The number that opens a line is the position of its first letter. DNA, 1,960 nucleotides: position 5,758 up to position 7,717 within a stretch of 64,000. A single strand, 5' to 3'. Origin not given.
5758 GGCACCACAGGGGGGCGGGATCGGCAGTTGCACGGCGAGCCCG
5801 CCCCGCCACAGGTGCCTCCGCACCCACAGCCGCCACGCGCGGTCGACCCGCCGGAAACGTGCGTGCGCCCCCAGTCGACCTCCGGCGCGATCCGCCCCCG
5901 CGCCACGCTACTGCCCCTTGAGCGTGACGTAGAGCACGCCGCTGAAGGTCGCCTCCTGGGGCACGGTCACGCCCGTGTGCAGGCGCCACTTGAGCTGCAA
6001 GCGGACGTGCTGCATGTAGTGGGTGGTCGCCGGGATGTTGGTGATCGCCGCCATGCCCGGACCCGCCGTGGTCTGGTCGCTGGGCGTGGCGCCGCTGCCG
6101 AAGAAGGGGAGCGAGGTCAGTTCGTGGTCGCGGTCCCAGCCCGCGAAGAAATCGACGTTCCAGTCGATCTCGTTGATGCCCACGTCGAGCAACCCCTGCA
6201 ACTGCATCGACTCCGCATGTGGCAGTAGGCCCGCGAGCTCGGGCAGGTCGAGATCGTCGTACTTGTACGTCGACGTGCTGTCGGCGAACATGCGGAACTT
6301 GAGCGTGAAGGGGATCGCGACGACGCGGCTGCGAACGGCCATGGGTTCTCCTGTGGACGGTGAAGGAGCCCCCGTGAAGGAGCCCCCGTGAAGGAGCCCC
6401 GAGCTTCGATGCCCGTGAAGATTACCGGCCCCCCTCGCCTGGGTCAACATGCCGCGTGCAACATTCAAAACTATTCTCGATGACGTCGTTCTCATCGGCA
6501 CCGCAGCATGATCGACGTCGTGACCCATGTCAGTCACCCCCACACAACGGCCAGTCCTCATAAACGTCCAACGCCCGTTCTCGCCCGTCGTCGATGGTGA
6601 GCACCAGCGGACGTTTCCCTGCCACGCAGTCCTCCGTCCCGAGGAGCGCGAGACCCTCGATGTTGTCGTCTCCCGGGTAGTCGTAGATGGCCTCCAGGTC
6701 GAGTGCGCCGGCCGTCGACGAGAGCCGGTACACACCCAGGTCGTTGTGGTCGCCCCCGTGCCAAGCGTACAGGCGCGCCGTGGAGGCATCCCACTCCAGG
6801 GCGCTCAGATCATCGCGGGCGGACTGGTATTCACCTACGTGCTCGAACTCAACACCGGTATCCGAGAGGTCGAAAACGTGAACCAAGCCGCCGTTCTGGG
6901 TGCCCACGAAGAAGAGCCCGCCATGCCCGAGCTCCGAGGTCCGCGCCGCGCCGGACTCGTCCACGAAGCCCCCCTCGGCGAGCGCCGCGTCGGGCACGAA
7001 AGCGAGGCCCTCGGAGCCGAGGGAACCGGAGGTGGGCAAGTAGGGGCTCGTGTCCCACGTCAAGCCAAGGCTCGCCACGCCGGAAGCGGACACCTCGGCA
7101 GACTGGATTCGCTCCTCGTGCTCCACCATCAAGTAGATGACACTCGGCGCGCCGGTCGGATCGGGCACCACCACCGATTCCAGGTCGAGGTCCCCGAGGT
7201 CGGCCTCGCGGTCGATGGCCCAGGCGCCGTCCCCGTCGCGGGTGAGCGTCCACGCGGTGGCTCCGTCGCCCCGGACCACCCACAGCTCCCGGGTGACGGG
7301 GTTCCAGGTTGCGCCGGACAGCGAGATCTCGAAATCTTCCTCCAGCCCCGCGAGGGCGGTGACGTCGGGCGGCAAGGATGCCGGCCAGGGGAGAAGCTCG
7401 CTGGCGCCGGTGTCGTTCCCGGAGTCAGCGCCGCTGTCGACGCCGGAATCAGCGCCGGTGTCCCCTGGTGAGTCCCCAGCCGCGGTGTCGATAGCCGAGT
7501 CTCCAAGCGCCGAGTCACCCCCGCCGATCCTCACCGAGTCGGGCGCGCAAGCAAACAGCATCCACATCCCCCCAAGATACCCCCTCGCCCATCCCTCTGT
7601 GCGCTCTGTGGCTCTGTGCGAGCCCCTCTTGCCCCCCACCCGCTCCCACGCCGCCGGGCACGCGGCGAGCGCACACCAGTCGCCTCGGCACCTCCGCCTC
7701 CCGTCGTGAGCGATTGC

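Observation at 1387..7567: Tandemly duplicated, translationally coupled three-gene cassette (small beta-rich protein, then tagged Cys-knuckle/HExxH protein, then Cys-rich lipoprotein) with effector/immunity-like diversification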

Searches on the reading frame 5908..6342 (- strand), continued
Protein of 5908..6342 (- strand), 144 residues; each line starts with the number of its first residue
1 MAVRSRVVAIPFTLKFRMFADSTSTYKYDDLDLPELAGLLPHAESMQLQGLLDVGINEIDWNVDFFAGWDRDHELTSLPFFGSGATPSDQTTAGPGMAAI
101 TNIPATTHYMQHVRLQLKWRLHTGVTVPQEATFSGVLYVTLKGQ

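Call 49: find_encoding_contigs(protein=P0006, flank=6000, max_places=2)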
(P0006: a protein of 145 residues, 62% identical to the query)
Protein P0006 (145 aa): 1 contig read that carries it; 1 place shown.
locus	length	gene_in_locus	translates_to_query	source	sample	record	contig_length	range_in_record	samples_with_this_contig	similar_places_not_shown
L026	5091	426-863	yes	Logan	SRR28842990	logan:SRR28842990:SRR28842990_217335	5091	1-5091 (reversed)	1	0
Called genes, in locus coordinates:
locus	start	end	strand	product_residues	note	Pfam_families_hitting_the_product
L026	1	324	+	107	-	?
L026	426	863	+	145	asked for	-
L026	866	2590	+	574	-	PF00144:Beta-lactamase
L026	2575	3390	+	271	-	-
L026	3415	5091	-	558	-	?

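Call 57: search_protein_families(library=pfam, proteins=[L005:3210-5288:+, L008:755-1870:+, L011:2544-3764:+, L001:10441-11634:+, L023:857-3616:+, L024:1383-2579:+, L026:866-2587:+, L005:5267-6628:+, L026:2575-3387:+, L011:3748-4230:+], max_evalue=0.05)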
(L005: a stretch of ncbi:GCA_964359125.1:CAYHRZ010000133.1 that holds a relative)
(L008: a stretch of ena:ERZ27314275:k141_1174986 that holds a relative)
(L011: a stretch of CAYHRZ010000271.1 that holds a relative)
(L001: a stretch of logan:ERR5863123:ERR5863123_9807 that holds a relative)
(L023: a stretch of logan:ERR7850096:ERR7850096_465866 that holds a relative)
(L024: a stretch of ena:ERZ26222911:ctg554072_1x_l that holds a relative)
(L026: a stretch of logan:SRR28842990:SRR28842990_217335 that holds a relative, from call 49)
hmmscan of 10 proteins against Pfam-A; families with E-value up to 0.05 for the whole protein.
L005:3210-5288:+ (693 aa): 0 families

L008:755-1870:+ (372 aa): 0 families

L011:2544-3764:+ (407 aa): 0 families

L001:10441-11634:+ (398 aa): 0 families

L023:857-3616:+ (920 aa): 2 families
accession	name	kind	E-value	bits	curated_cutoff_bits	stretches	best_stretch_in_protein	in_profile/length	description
PF13229.12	Beta_helix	-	1.9e-11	44.3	25.9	3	431-632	12-149/158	Right handed beta helix region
PF05048.19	NosD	-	0.0063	16.4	23.6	0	547-707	9-154/212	Periplasmic copper-binding protein (NosD)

L024:1383-2579:+ (399 aa): 0 families

L026:866-2587:+ (574 aa): 1 family
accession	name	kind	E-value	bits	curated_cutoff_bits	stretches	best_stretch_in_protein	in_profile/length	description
PF00144.29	Beta-lactamase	-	9e-31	107.7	27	1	121-535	2-310/329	Beta-lactamase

L005:5267-6628:+ (454 aa): 0 families

L026:2575-3387:+ (271 aa): 0 families

L011:3748-4230:+ (161 aa): 0 families
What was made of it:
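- The C bodies belong to enzyme classes also used in housekeeping envelope biology (call 57).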

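Call 63: find_related_loci(query=A7, collection=genome_contigs, flank=8000)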
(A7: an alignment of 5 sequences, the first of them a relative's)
Query A7 (142 aa) in genome_contigs; peptide patterns used: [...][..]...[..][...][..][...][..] (x = any residue, [..] = any of these).
10 stretches matched a pattern; 4 encode a relative of the query (tblastn E <= 1e-3); 4 distinct loci.
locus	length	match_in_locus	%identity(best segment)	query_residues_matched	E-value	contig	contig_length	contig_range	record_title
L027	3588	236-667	80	1-142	6e-75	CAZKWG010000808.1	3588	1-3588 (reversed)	MAG TPA_asm: uncultured Enterobacterales bacterium isolate SRP287051_co1_191 genome assembly, contig: NODE_30512_length_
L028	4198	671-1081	45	3-141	1e-36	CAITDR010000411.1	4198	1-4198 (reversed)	MAG: uncultured proteobacterium isolate ErkenSummer_bin-5044 genome assembly, contig: bin-5044:411/711, whole genome sho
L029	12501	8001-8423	35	5-139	1e-22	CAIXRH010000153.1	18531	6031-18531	MAG: uncultured proteobacterium isolate LJ-7-9m_bin-1278 genome assembly, contig: bin-1278:153/362, whole genome shotgun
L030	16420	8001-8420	34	6-139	3e-21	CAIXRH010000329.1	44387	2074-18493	MAG: uncultured proteobacterium isolate LJ-7-9m_bin-1278 genome assembly, contig: bin-1278:329/362, whole genome shotgun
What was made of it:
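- Tried and rejected: A narrower alignment worked (call 63).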

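Call 81: find_related_loci(query=A1, collection=viral_contigs, flank=6000)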
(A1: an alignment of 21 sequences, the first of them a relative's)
Query A1 (144 aa) in viral_contigs; peptide patterns used: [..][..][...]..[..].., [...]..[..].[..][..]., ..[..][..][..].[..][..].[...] (x = any residue, [..] = any of these).
35 stretches matched a pattern, but none encodes a relative of the query by tblastn (E <= 1e-3).

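Call 82: find_related_loci(query=A7, collection=viral_contigs, flank=6000)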
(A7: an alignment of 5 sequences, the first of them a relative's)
Query A7 (142 aa) in viral_contigs; peptide patterns used: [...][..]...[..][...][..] (x = any residue, [..] = any of these).
27 stretches matched a pattern, but none encodes a relative of the query by tblastn (E <= 1e-3).
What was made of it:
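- No relatives were found in viral contigs (calls 81, 82).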

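Call 84: list_cluster_members(proteins=[P0024, P0026, P0027, P0029, P0033, P0035, P0037, P0055, P0040, P0048])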
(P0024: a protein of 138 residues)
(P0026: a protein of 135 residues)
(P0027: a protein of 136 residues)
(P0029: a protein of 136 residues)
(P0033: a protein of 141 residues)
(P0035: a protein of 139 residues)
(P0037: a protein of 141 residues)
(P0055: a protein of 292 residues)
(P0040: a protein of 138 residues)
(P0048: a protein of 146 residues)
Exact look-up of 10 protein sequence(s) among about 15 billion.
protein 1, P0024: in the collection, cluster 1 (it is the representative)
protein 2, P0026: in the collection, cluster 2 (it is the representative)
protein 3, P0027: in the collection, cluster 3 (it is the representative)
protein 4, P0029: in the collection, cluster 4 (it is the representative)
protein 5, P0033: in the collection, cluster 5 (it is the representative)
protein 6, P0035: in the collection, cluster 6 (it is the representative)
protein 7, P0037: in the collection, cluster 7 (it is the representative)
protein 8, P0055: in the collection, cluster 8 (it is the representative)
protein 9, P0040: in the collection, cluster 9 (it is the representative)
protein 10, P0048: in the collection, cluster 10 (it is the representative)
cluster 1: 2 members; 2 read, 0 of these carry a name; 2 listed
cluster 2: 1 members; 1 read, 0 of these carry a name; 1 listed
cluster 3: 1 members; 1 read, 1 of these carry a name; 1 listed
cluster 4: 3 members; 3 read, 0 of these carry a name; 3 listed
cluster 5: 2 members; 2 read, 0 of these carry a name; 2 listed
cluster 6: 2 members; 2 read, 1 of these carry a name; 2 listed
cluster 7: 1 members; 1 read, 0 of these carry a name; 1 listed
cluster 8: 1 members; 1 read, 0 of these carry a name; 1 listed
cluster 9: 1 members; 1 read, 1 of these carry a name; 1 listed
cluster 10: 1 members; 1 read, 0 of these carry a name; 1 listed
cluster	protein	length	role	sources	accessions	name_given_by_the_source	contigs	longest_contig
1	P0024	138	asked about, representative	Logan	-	-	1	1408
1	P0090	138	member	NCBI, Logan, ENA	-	-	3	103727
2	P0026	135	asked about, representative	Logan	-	-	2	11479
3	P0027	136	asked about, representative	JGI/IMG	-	hypothetical protein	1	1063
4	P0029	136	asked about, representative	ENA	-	-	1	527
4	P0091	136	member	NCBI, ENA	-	-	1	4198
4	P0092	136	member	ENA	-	-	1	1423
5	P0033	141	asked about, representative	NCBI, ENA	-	-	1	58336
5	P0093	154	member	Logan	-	-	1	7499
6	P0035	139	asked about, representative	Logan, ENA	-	-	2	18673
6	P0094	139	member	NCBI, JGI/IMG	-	hypothetical protein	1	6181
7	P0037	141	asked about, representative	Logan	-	-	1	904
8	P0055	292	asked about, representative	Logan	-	-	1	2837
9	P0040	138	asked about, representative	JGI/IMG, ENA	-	hypothetical protein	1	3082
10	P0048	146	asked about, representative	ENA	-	-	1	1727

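Call 85: find_encoding_contigs(protein=P0033, flank=8000, max_places=2)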
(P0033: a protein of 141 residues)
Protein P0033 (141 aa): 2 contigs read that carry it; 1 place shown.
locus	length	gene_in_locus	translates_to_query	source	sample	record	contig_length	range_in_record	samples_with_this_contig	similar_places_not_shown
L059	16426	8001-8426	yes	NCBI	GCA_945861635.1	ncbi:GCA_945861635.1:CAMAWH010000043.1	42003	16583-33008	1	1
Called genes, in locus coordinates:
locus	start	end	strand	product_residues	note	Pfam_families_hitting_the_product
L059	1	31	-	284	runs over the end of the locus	-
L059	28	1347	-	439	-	PF07586:HXXSHH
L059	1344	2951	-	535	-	PF07626:PSD3, PF07637:PSD5, PF07631:PSD4, PF07627:PSCyt3, PF07624:PSD2 (weak)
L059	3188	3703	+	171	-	-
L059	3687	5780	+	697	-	-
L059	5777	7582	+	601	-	PF13517:FG-GAP_3 (faint), PF01839:FG-GAP (faint)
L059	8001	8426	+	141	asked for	-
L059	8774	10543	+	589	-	-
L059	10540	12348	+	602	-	PF01839:FG-GAP (faint)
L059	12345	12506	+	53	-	-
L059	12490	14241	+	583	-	PF01839:FG-GAP (faint)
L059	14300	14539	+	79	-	PF18993:Rv0078B (weak)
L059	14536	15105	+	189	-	-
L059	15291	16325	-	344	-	PF03403:PAF-AH_p_II (faint), PF07224:Chlorophyllase, PF12146:Hydrolase_4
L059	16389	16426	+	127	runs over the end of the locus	PF02369:Big_1 (weak), PF09134:Invasin_D3 (faint)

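Call 86: find_encoding_contigs(protein=P0090, flank=8000, max_places=2)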
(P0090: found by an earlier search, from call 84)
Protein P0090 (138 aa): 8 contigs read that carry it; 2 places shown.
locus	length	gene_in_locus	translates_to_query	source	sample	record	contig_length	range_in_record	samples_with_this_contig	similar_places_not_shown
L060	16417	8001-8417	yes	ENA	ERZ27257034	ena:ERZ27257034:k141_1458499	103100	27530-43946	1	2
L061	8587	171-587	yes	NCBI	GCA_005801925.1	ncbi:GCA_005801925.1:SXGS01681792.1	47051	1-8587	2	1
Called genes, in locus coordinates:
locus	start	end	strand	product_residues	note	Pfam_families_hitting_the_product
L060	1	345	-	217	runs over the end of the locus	PF02224:Cytidylate_kin, PF13189:Cytidylate_kin2 (weak)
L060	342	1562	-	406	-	PF00275:EPSP_synthase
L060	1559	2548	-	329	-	PF03255:ACCA, PF01039:Carboxyl_trans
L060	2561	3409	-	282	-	PF01745:IPT (weak), PF13671:AAA_33 (faint), PF01715:IPPT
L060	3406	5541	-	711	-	PF02518:HATPase_c (weak), PF13589:HATPase_c_3 (weak), PF01119:DNA_mis_repair, PF08676:MutL_C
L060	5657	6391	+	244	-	-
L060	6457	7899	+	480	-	PF01548:DEDD_Tnp_IS110, PF02371:Transposase_20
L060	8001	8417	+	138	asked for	-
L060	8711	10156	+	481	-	-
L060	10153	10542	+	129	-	-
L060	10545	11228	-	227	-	-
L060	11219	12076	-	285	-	PF05114:MbnB_TglH_ChrH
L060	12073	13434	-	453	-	PF00009:GTP_EFTU, PF00071:Ras (faint), PF01926:MMR_HSR1, PF02421:FeoB_N, PF00009:GTP_EFTU, PF01926:MMR_HSR1, PF02421:FeoB_N, PF14714:KH_dom-like, +5 more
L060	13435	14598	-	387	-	PF02771:Acyl-CoA_dh_N, PF02770:Acyl-CoA_dh_M, PF00441:Acyl-CoA_dh_1, PF08028:Acyl-CoA_dh_2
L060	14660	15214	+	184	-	PF08712:Nfu_N, PF01106:NifU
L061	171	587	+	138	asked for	-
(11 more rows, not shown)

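Call 95: find_encoding_contigs(protein=P0035, flank=8000, max_places=2)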
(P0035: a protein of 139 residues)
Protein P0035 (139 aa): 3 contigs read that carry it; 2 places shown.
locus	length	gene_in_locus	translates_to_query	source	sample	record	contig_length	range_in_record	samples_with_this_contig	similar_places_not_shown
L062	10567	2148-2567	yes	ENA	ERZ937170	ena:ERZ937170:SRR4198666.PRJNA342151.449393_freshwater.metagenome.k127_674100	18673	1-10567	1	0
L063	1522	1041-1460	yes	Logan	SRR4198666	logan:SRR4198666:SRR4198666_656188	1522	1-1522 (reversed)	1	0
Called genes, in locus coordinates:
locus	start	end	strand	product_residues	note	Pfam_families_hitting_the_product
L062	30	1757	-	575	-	-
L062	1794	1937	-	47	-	-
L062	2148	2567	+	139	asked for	-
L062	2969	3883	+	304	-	-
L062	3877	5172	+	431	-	PF13517:FG-GAP_3 (faint), PF01839:FG-GAP (faint)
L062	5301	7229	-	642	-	PF01839:FG-GAP (faint), PF13517:FG-GAP_3 (weak)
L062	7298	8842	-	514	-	PF00884:Sulfatase, PF01663:Phosphodiest (faint), PF16347:SGSH_C (weak)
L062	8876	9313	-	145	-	-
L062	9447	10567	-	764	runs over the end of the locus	PF11617:Cu-binding_MopE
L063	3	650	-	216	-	?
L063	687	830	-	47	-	-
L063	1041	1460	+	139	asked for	-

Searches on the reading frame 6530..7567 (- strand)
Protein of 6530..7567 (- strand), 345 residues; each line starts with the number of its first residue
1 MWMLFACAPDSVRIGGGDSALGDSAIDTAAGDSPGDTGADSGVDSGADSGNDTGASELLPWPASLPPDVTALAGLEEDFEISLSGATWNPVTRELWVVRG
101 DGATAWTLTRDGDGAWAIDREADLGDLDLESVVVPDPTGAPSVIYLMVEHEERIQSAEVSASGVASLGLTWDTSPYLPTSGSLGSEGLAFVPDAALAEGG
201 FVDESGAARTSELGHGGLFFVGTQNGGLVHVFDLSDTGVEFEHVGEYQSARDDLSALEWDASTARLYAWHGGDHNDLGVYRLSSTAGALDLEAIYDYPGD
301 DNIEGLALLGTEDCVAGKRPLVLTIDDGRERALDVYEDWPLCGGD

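Call 3: search_protein_families(library=pfam, proteins=[window:6530-7567:-], max_evalue=1)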
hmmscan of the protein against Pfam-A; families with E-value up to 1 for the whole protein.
window:6530-7567:- (345 aa): 1 family
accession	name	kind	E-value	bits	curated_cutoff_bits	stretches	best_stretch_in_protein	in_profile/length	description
PF06977.17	SdiA-regulated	-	0.014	15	21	1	77-113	23-55/249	SdiA-regulated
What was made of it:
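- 6530..7567 (-): A: upstream gene with a weak, sub-threshold SdiA-regulated-like Pfam hit. A neighbour, not a conserved member of the module. Weak PF06977 hit (call 3).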

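Call 4: search_protein_families(library=ncbifam, proteins=[window:6530-7567:-], max_evalue=1)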
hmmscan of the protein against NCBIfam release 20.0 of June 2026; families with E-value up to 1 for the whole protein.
window:6530-7567:- (345 aa): 0 families

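Call 26: search_protein_families(library=phrogs, proteins=[window:6530-7567:-], max_evalue=0.1)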
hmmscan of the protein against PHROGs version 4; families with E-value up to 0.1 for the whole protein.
window:6530-7567:- (345 aa): 0 families

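Call 27: search_protein_families(library=padloc, proteins=[window:6530-7567:-], max_evalue=0.1)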
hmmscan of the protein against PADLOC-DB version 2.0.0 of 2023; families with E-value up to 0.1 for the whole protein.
window:6530-7567:- (345 aa): 0 families
